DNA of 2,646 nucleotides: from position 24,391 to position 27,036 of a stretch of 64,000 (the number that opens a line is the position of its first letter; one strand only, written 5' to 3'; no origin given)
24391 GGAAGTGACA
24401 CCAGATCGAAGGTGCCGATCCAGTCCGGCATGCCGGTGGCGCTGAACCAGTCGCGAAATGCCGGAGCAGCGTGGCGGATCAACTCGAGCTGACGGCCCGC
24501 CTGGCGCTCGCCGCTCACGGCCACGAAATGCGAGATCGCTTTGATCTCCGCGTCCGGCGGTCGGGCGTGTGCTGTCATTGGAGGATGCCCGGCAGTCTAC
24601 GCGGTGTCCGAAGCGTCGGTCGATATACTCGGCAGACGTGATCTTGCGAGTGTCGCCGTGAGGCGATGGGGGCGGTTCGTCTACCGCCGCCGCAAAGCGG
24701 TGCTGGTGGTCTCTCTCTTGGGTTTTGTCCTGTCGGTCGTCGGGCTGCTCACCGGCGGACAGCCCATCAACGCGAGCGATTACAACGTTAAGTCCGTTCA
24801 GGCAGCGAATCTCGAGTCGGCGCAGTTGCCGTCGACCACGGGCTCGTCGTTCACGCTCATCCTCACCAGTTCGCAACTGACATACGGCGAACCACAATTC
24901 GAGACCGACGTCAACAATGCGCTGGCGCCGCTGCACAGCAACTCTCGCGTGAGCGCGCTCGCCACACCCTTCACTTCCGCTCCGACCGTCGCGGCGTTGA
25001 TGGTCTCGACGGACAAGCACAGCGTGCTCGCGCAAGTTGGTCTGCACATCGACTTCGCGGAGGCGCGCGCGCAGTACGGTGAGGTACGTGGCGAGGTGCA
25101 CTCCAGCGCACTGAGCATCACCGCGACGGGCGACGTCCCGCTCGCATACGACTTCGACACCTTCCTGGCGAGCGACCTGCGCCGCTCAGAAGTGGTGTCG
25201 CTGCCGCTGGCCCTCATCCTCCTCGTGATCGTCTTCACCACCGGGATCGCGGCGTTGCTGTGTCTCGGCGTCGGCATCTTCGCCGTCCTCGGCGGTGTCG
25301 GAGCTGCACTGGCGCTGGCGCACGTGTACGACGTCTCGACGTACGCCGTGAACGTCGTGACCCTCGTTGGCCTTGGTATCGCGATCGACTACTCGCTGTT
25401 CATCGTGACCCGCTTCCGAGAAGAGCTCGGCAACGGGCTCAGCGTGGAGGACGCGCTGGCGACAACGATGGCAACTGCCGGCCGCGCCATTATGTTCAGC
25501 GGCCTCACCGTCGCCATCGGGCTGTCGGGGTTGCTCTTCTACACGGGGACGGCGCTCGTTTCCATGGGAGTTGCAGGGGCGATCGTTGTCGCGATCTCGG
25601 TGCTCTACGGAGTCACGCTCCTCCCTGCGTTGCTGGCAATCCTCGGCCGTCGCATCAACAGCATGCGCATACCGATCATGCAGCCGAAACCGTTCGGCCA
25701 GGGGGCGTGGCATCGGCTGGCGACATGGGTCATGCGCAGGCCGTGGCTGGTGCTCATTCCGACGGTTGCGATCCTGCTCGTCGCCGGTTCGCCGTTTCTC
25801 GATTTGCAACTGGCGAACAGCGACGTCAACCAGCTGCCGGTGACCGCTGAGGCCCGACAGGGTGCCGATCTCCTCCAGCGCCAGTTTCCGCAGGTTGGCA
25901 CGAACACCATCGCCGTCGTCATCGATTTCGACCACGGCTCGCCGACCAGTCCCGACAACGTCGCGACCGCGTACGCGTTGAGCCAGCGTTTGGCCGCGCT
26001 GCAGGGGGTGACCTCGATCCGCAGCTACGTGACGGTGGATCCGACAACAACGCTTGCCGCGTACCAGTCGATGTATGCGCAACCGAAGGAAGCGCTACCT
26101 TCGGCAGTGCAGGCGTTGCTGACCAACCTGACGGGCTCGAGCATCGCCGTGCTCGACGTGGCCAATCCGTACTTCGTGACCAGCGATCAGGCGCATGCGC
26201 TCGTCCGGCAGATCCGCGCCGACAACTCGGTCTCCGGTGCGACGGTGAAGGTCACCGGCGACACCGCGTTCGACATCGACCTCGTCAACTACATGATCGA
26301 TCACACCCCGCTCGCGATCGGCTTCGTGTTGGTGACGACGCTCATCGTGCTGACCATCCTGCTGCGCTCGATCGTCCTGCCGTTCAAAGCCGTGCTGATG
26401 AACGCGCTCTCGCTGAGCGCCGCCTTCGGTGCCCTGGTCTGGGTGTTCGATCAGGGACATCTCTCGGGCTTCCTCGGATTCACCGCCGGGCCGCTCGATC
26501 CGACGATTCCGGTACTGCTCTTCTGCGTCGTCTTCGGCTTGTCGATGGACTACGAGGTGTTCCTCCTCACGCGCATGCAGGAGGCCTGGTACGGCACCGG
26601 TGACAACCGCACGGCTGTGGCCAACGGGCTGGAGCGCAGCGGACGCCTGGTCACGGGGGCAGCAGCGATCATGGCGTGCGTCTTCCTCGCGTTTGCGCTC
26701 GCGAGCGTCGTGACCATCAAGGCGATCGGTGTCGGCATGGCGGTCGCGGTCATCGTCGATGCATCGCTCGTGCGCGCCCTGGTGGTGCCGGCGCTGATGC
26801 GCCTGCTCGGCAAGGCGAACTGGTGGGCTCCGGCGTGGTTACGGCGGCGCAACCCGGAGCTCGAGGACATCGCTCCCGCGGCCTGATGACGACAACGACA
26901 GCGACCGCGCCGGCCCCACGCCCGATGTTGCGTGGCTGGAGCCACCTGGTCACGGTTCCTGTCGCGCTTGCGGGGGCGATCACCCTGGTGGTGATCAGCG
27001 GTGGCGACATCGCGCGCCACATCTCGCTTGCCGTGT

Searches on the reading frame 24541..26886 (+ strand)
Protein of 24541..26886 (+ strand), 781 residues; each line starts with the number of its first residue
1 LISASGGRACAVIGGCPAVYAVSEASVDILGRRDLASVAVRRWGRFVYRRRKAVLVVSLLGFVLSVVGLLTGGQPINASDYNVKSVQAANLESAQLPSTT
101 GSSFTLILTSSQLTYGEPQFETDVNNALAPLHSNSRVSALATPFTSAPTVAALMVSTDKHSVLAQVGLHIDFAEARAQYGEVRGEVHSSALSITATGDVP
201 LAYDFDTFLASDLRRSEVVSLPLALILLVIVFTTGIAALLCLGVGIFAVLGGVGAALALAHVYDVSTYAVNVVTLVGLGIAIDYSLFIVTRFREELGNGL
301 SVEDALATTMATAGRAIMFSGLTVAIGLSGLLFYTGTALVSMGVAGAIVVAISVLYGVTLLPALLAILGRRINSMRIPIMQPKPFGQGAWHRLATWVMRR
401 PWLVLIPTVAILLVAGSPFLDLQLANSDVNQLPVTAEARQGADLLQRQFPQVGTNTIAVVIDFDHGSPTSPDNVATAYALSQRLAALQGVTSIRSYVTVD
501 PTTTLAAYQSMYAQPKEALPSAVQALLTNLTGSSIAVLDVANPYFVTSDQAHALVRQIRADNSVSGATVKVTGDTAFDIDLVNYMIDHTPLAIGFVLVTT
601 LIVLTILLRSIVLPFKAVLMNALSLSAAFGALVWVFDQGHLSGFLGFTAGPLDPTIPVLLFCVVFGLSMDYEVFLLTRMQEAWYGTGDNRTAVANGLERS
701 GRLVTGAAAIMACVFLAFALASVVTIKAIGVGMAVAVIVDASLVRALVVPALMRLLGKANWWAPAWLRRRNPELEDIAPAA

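Call 72: search_protein_families(library=pfam, proteins=[window:24541-26886:+], max_evalue=0.00001)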
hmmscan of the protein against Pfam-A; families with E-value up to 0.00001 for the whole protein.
window:24541-26886:+ (781 aa): 1 family
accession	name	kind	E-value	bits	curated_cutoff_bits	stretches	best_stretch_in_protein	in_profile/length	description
PF03176.21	MMPL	-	1e-78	265.1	20.5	2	83-402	7-331/333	MMPL family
